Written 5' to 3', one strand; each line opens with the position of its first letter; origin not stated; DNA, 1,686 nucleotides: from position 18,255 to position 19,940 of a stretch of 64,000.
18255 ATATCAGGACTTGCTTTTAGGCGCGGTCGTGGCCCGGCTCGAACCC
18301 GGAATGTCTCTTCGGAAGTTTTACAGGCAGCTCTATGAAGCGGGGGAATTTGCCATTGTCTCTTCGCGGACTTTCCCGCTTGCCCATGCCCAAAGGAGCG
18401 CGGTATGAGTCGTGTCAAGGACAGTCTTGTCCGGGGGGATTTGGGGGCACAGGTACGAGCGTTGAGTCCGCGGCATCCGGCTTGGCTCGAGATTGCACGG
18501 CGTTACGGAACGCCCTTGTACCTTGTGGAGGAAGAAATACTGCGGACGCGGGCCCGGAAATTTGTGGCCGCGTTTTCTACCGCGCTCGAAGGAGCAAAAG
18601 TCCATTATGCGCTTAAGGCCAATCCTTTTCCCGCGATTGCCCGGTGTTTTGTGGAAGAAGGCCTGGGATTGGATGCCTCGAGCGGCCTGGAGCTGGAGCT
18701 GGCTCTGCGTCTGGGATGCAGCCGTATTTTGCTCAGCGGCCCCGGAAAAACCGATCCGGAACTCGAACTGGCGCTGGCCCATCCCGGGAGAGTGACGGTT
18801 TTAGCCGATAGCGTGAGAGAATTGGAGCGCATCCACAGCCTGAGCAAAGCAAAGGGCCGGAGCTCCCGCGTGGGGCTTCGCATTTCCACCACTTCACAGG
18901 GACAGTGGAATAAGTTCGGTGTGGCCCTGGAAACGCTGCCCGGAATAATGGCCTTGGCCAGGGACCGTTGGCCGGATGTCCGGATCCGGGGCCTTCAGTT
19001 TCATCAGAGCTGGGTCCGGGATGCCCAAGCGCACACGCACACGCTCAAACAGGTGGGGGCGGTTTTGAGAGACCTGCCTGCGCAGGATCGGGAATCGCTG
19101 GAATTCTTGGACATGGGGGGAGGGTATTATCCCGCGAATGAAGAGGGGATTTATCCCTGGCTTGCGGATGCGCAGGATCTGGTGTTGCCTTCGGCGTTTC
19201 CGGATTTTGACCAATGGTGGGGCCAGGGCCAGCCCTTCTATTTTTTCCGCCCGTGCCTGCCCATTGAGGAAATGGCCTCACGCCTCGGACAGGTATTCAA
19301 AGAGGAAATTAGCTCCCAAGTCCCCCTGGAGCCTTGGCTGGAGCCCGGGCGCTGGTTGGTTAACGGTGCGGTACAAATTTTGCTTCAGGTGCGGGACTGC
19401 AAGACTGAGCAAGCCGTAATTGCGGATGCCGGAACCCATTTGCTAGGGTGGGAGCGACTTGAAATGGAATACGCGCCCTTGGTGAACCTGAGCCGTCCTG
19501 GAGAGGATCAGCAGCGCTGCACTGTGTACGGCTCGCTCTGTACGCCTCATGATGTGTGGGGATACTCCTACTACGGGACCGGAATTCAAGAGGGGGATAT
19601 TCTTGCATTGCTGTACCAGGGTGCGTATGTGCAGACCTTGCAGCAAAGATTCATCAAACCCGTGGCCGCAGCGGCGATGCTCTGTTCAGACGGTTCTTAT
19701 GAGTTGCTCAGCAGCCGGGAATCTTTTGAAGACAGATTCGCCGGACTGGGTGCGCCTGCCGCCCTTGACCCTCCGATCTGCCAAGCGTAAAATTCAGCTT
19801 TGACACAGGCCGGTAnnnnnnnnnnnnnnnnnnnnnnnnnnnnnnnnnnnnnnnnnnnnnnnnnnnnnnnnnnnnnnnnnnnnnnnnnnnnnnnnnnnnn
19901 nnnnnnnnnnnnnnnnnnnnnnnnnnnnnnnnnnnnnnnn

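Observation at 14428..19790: Operon of three tandem L-amino-acid-ligase-like ATP-grasp paralogs plus a fold-III PLP decarboxylase: candidate small peptide or amide natural-product pathway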

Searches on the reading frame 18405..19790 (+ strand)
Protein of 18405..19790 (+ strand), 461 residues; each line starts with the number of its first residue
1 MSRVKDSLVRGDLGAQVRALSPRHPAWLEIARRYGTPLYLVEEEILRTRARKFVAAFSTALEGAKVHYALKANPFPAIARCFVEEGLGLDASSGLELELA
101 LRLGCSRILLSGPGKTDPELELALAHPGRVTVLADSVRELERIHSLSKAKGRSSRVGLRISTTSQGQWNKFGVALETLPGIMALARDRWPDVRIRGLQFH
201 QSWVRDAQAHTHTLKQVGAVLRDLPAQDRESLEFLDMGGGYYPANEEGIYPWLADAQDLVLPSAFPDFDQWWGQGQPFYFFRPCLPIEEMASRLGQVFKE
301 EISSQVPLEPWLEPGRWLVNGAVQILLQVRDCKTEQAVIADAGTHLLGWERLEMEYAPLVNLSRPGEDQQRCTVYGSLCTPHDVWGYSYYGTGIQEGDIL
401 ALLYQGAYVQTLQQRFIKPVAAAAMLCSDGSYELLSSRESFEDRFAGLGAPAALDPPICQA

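Call 3: search_protein_families(library=pfam, proteins=[window:18405-19790:+], max_evalue=0.01)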
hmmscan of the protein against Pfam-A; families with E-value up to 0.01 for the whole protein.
window:18405-19790:+ (461 aa): 3 families
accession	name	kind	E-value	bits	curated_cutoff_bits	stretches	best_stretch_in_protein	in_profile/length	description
PF02784.22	Orn_Arg_deC_N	-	4.6e-26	92.1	23.4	1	54-241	8-201/247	Pyridoxal-dependent decarboxylase, pyridoxal binding domain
PF00278.28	Orn_DAP_Arg_deC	-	8.9e-07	29.6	23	1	323-403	8-92/95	Pyridoxal-dependent decarboxylase, C-terminal sheet domain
PF01168.26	Ala_racemase_N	-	1.6e-05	25.2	24.1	1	81-227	54-184/220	Alanine racemase, N-terminal domain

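Call 5: search_protein_families(library=ncbifam, proteins=[window:18405-19790:+], max_evalue=0.001)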
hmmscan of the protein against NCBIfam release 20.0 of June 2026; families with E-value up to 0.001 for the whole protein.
window:18405-19790:+ (461 aa): 8 families
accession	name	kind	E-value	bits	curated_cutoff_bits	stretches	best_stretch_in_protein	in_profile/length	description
TIGR01048.1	lysA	equivalog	2.9e-47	161.1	297.9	2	28-241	17-238/417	diaminopimelate decarboxylase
TIGR03099.1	dCO2ase_PEP1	hypoth_equivalog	3.4e-33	115.3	478.45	2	29-241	17-235/398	pyridoxal-dependent decarboxylase, exosortase A system-associated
NF006515.0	PRK08961.1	equivalog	3.7e-23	81.4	802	2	32-249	499-714/861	bifunctional aspartate kinase/diaminopimelate decarboxylase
NF041039.1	FslC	exception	3.5e-21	75.5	500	1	29-256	21-251/418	rhizoferrin biosystnesis N-citrylornithine decarboxylase FslC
NF052544.1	OrLyDeCDokD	equivalog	3e-14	52.5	700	1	29-163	35-169/461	ornithine/lysine decarboxylase DokD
NF003763.0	PRK05354.1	equivalog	1.8e-05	23.5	369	1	32-240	60-292/636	biosynthetic arginine decarboxylase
TIGR01047.1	nspC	equivalog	8.6e-05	21.1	409.05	0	36-242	3-203/380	carboxynorspermidine decarboxylase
TIGR01273.1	speA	equivalog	0.00011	20.8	624.1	1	33-240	54-284/624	arginine decarboxylase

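Call 8: find_encoding_contigs(protein=window:18405-19790:+, flank=10000, max_places=6)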
Protein window:18405-19790:+ (461 aa): 1 contig read that carries it; 1 place shown.
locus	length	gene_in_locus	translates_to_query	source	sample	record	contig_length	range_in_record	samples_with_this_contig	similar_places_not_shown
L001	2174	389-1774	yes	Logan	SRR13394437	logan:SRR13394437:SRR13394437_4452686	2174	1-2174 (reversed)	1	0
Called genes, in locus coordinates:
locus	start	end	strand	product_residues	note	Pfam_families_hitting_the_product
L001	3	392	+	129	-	?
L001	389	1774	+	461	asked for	PF01168:Ala_racemase_N (weak), PF02784:Orn_Arg_deC_N, PF00278:Orn_DAP_Arg_deC (weak)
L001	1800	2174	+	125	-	?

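Call 9: find_homologous_proteins(query=window:18405-19790:+)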
Query window:18405-19790:+ (461 aa): 1751 proteins with E <= 0.001 among 8000 candidates; the best 120 are listed.
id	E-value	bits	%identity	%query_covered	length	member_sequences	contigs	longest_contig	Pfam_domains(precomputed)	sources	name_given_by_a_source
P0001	0.0e+0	1059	100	100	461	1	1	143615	PF02784.23,PF00278.29,PF01168.27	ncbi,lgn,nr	ncbi:MAG: alanine racemase [Candidatus Omnitrophica bacterium]|nr:alanine racemase [Candidatus Omnit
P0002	3.4e-127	443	50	96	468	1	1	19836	PF02784.23,PF00278.29,PF01168.27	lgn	-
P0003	8.8e-122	425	48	95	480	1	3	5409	PF02784.23,PF00278.29,PF01168.27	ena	-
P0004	1.8e-121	424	48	95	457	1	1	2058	PF02784.23,PF01168.27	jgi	jgi:diaminopimelate decarboxylase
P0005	2.3e-121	424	47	96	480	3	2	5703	PF02784.23,PF00278.29,PF01168.27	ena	-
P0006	5.3e-121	423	47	96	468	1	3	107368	PF02784.23,PF00278.29,PF01168.27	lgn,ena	-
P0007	1.1e-120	422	48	95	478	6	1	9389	PF02784.23,PF00278.29,PF01168.27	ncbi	-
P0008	1.5e-120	421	48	97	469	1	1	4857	PF02784.23,PF00278.29,PF01168.27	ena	-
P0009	2.4e-120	421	48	95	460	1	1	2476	PF02784.23,PF00278.29,PF01168.27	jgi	jgi:diaminopimelate decarboxylase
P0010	2.0e-118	414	46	95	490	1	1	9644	PF02784.23,PF00278.29,PF01168.27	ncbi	ncbi:MAG: alanine racemase [Gemmatimonadota bacterium]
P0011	3.6e-117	410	47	97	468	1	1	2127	PF02784.23,PF01168.27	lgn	-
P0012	7.0e-117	409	47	95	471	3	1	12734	PF02784.23,PF00278.29,PF01168.27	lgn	-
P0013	4.5e-116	407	48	95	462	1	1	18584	PF02784.23,PF01168.27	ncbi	-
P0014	1.6e-115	405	46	98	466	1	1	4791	PF02784.23,PF01168.27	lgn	-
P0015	4.8e-115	403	46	96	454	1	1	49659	PF02784.23,PF01168.27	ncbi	-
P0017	6.6e-114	399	45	97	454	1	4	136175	PF02784.23,PF00278.29,PF01168.27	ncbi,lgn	-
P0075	3.4e-103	364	43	88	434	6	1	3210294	PF02784.23,PF00278.29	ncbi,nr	ncbi:MAG: decarboxylase [Deltaproteobacteria bacterium]|nr:MAG: decarboxylase [Deltaproteobacteria b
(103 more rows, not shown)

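Call 10: find_encoding_contigs(protein=P0006, flank=10000, max_places=2)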
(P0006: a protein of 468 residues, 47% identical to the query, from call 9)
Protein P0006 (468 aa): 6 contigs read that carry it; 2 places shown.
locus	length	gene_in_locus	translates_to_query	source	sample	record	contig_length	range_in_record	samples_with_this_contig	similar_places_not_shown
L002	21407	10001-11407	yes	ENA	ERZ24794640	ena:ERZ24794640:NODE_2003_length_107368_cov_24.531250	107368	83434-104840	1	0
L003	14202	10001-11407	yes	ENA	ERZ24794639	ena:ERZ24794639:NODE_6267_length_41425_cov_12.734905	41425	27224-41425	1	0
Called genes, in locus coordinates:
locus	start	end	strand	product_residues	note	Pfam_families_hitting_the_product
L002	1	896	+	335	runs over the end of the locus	PF24827:AstE_AspA_cat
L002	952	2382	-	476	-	PF13646:HEAT_2 (weak), PF06452:CBM9_1, PF16011:CBM9_2 (weak)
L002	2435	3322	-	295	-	PF05721:PhyH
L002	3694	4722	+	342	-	PF14841:FliG_M (weak), PF03448:MgtE_N (faint), PF14842:FliG_N, PF14841:FliG_M, PF14842:FliG_N (weak), PF01706:FliG_C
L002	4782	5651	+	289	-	PF04542:Sigma70_r2, PF04545:Sigma70_r4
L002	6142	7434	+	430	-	PF18130:ATPgrasp_N (weak), PF02222:ATP-grasp (faint), PF02655:ATP-grasp_3 (weak), PF13535:ATP-grasp_4, PF18603:LAL_C2 (weak)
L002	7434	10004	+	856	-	PF18130:ATPgrasp_N (faint), PF13535:ATP-grasp_4, PF18603:LAL_C2, PF02655:ATP-grasp_3, PF13535:ATP-grasp_4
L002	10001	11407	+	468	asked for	PF00278:Orn_DAP_Arg_deC (weak), PF01168:Ala_racemase_N (weak), PF02784:Orn_Arg_deC_N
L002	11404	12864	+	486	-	PF00474:SSF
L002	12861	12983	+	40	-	-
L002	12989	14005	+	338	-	PF00850:Hist_deacetyl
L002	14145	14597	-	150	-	PF06094:GGACT, PF13772:AIG2_2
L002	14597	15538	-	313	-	PF02737:3HCDH_N (faint), PF03446:NAD_binding_2, PF14833:NAD_binding_11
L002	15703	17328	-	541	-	PF22847:Glyco_hydro_43_rel (faint)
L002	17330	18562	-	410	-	PF02746:MR_MLE_N, PF13378:MR_MLE_C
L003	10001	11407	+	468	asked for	PF00278:Orn_DAP_Arg_deC (weak), PF01168:Ala_racemase_N (weak), PF02784:Orn_Arg_deC_N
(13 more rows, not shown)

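Call 11: find_encoding_contigs(protein=P0017, flank=10000, max_places=2)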
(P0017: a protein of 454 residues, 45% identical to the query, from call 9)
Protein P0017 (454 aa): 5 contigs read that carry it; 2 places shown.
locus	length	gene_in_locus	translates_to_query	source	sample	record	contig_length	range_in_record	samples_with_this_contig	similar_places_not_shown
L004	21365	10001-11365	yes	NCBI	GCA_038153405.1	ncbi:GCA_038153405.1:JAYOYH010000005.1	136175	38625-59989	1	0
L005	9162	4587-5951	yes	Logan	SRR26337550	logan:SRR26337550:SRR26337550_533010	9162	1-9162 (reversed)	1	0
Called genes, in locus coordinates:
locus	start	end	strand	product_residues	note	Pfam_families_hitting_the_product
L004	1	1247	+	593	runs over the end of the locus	-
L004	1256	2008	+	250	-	PF02633:Creatininase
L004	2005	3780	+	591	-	PF02837:Glyco_hydro_2_N, PF22666:Glyco_hydro_2_N2 (weak), PF00703:Glyco_hydro_2, PF02836:Glyco_hydro_2_C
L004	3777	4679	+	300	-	PF02737:3HCDH_N, PF00725:3HCDH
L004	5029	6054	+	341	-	PF03448:MgtE_N (faint), PF14841:FliG_M (weak), PF14842:FliG_N, PF14841:FliG_M, PF14842:FliG_N (weak), PF01706:FliG_C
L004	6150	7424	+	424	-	PF18130:ATPgrasp_N, PF02655:ATP-grasp_3, PF13535:ATP-grasp_4, PF18603:LAL_C2 (weak)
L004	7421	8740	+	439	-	PF18130:ATPgrasp_N, PF02655:ATP-grasp_3 (faint), PF13535:ATP-grasp_4, PF18603:LAL_C2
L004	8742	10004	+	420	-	PF02655:ATP-grasp_3, PF13535:ATP-grasp_4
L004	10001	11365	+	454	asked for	PF02784:Orn_Arg_deC_N, PF00278:Orn_DAP_Arg_deC (weak), PF01168:Ala_racemase_N (weak)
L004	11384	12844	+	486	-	PF00474:SSF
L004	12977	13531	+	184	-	PF13302:Acetyltransf_3, PF00583:Acetyltransf_1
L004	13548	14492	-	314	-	PF00561:Abhydrolase_1, PF12146:Hydrolase_4, PF12697:Abhydrolase_6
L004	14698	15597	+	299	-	PF03009:GDPD, PF13653:GDPD_2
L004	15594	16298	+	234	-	PF00005:ABC_tran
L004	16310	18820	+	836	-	PF12704:MacB_PCD, PF02687:FtsX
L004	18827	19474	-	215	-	PF00657:Lipase_GDSL, PF13472:Lipase_GDSL_2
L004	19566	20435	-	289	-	PF00528:BPD_transp_1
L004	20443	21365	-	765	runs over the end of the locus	PF01547:SBP_bac_1, PF13416:SBP_bac_8, PF00528:BPD_transp_1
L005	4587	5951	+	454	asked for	PF02784:Orn_Arg_deC_N, PF00278:Orn_DAP_Arg_deC (weak), PF01168:Ala_racemase_N (weak)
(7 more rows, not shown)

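Call 12: find_encoding_contigs(protein=P0075, flank=10000, max_places=2)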
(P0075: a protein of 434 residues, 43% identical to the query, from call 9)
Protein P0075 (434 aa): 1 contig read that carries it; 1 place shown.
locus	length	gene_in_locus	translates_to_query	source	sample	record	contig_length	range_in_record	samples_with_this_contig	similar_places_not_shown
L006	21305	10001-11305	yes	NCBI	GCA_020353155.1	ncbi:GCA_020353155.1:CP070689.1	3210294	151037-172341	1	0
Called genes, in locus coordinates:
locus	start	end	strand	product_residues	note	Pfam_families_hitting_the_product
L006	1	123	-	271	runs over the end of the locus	-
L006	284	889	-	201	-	-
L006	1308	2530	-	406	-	PF00206:Lyase_1, PF10415:FumaraseC_C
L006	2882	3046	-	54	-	PF09723:Zn_ribbon_8, PF23451:Zn_ribbon_PaaD (faint)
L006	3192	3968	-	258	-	PF13489:Methyltransf_23, PF01209:Ubie_methyltran, PF13847:Methyltransf_31, PF08241:Methyltransf_11, PF08242:Methyltransf_12 (weak), PF13649:Methyltransf_25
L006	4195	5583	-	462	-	-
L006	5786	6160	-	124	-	PF05960:DUF885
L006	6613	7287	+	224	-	PF00440:TetR_N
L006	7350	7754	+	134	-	PF02675:AdoMet_dc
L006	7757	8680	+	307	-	PF13480:Acetyltransf_6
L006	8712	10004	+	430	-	PF02655:ATP-grasp_3 (weak), PF02955:GSH-S_ATP (weak), PF13535:ATP-grasp_4, PF18603:LAL_C2 (weak)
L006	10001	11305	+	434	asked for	PF00278:Orn_DAP_Arg_deC (weak), PF02784:Orn_Arg_deC_N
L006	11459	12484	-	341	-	PF03741:TerC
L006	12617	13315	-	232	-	PF06347:SH3_4 (weak), PF08239:SH3_3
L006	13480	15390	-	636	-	PF01134:GIDA, PF07992:Pyr_redox_2 (weak), PF12831:FAD_oxidored (weak), PF21680:GIDA_C_1st, PF13932:SAM_GIDA_C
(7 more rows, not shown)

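Call 14: search_solved_structures(query=window:18405-19790:+, max_evalue=0.00001, show_alignments=1)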
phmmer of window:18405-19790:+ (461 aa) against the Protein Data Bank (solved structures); distinct sequences matched with E-value up to 0.00001: 42.
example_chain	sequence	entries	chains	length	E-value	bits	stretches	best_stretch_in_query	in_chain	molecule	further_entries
2j66_A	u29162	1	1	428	1.6e-24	89.8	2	30-163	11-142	BTRK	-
7ru7_A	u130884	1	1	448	1.8e-24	89.7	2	30-163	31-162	L-glutamyl-[BtrI acyl-carrier protein] decarboxylase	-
2p3e_A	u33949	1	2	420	1e-21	80.6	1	28-248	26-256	Diaminopimelate decarboxylase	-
5x7m_A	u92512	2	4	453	7.2e-21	77.8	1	29-247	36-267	Diaminopimelate decarboxylase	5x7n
2o0t_A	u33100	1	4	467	1.7e-20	76.5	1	29-226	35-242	Diaminopimelate decarboxylase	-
1hkv_A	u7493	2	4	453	1.8e-20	76.5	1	29-240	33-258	DIAMINOPIMELATE DECARBOXYLASE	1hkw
1twi_A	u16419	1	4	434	1.4e-19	73.5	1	28-446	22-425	Diaminopimelate decarboxylase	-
1tuf_A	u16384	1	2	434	1.4e-19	73.5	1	28-446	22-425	Diaminopimelate decarboxylase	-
2yxx_A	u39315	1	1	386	1.8e-18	69.9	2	29-248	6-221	Diaminopimelate decarboxylase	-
7kh2_A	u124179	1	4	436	4.6e-18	68.5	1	30-440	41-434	N-citrylornithine decarboxylase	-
3vab_A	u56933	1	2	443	2.5e-17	66.1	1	26-241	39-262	Diaminopimelate decarboxylase 1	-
3n2b_A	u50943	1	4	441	4.8e-15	58.6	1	28-242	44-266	Diaminopimelate decarboxylase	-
2plj_A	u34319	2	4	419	8e-15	57.8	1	31-245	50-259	lysine/ornithine decarboxylase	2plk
4xg1_A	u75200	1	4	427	2.7e-14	56.1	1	29-242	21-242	Diaminopimelate decarboxylase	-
6knh_A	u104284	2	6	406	5.1e-13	51.9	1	62-241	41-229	Probable diaminopimelate decarboxylase protein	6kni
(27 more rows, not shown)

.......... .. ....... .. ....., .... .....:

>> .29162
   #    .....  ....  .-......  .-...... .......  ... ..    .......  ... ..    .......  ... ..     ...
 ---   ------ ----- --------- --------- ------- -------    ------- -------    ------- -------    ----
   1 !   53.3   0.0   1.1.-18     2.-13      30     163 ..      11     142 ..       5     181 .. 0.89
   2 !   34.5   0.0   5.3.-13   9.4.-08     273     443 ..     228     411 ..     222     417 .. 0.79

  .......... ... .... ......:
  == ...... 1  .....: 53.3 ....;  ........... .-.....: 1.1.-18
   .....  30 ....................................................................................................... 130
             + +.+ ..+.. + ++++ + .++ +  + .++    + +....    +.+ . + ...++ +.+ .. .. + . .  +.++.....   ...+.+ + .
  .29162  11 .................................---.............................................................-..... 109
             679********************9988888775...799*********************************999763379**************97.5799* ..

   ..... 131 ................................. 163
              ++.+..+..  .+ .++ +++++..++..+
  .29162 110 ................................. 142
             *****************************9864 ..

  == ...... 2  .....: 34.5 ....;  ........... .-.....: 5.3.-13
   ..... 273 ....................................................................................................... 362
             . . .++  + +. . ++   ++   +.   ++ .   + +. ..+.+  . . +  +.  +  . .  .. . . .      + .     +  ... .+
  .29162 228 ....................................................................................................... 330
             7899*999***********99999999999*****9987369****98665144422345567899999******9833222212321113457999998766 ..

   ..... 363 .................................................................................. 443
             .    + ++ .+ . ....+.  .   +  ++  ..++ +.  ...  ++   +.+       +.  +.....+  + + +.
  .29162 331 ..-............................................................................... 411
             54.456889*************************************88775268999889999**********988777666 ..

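Call 18: find_related_loci(query=A1, collection=genome_contigs, flank=10000)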
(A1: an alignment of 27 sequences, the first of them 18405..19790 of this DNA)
Query A1 (461 aa) in genome_contigs; peptide patterns used: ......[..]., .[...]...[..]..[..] (x = any residue, [..] = any of these).
423 stretches matched a pattern; 417 encode a relative of the query (tblastn E <= 1e-3); the best 80 are kept; 80 distinct loci.
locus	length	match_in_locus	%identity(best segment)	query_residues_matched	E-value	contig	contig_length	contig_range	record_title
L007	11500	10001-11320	46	7-448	3e-116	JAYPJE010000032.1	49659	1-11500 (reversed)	MAG: Gemmatimonadota bacterium isolate 139576_S177_rosella_bins.tsv.066 NODE_486_length_49659_cov_7.965083, whole genome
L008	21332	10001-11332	45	7-453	4e-116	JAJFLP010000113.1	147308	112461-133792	MAG: Verrucomicrobia bacterium isolate OFTM198 OFTM198_112, whole genome shotgun sequence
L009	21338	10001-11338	45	1-448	6e-116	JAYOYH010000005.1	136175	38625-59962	MAG: Gemmatimonadota bacterium isolate 139562_S163_rosella_bins.tsv.035 NODE_60_length_136175_cov_9.496988, whole genome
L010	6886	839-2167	46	1-445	2e-114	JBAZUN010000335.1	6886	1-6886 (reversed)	MAG: Candidatus Latescibacterota bacterium isolate SO_2017_GW1_23 NODE_41517_length_6886_cov_0.941855_OW334_2017, whole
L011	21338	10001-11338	44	1-448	1e-113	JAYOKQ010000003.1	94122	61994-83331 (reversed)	MAG: Gemmatimonadota bacterium isolate 139572_S173_metabat_bins_2.tsv.085 NODE_155_length_94122_cov_6.615657, whole geno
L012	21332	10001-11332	46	1-449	3e-112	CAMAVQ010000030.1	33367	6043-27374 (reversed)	MAG: Gemmatimonas phototrophica isolate MaH-09apr19-249 genome assembly, contig: MaH-09apr19-C2850, whole genome shotgun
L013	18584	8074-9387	48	11-450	1e-113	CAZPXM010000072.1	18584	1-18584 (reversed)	MAG TPA_asm: uncultured Gemmatimonadaceae bacterium isolate SRP098346_co1_357 genome assembly, contig: NODE_2963_length_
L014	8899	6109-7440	46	1-449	1e-111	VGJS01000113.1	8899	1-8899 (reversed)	MAG: Candidatus Handelsmanbacteria bacterium isolate K_DeepCast_65m_m1_133 K_DeepCast_65m_m1_133_Ga0194128_10013693, who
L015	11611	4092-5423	46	1-449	2e-111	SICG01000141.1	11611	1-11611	MAG: Candidatus Latescibacterota bacterium isolate Baikal-deep-G198 BACOMB-C26845, whole genome shotgun sequence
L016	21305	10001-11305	42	8-445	2e-110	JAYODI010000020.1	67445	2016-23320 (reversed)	MAG: Candidatus Latescibacterota bacterium isolate 139553_S155_metabat_bins_2.tsv.104 NODE_518_length_67445_cov_8.375382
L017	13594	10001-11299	44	4-448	7e-110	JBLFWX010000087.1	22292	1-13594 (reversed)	MAG: Gammaproteobacteria bacterium isolate 3300053785_120 Ga0535658_0005000, whole genome shotgun sequence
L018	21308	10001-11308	46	8-448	4e-110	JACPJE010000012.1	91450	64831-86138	MAG: Candidatus Latescibacterota bacterium isolate NC_groundwater_459_Ag_B-0.1um_64_11 S34_3B_scaffold_9259, whole genom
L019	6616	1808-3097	45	13-445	2e-108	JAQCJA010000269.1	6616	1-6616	MAG: bacterium isolate casp40-mb.301 NODE_26880_length_6616_cov_0.060611, whole genome shotgun sequence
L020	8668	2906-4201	42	4-448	2e-107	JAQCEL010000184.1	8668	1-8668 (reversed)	MAG: Proteobacteria bacterium isolate casp40-mb.114 NODE_19004_length_8668_cov_0.072587, whole genome shotgun sequence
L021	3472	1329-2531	44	15-423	1e-109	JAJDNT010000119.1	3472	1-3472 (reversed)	MAG: Deltaproteobacteria bacterium isolate ALSabin.159 k141_910976, whole genome shotgun sequence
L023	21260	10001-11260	45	23-445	8e-107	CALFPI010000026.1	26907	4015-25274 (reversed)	MAG TPA_asm: uncultured Gemmatimonadaceae bacterium isolate ERR2206786_bin.69_CONCOCT_v1.1_MAG genome assembly, contig:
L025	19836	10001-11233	45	12-431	2e-106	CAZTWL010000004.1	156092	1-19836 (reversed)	MAG TPA_asm: uncultured Verrucomicrobiota bacterium isolate SRP192927_co3_754 genome assembly, contig: NODE_76_length_15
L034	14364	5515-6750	42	8-426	5e-104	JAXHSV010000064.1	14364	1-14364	MAG: Planctomycetota bacterium isolate MAG07_tar_biofilm MAG07_64, whole genome shotgun sequence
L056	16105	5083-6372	41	1-437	2e-101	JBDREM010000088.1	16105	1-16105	MAG: Planctomycetota bacterium isolate MEGAHIT-group-1.315 k141_8072029, whole genome shotgun sequence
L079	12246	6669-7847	42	27-426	4e-99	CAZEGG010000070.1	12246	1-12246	MAG TPA_asm: uncultured Desulfobacteraceae bacterium isolate binchicken_co150_295 genome assembly, contig: NODE_12235_le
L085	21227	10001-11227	42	11-426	3e-99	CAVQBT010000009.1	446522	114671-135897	MAG: uncultured delta proteobacterium isolate MFD02923.bin.2.3 genome assembly, contig: contig_18479, whole genome shotg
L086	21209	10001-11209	43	17-430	5e-99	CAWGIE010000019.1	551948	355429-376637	MAG: uncultured bacterium isolate MFD02416.bin.2.262 genome assembly, contig: contig_4410, whole genome shotgun sequence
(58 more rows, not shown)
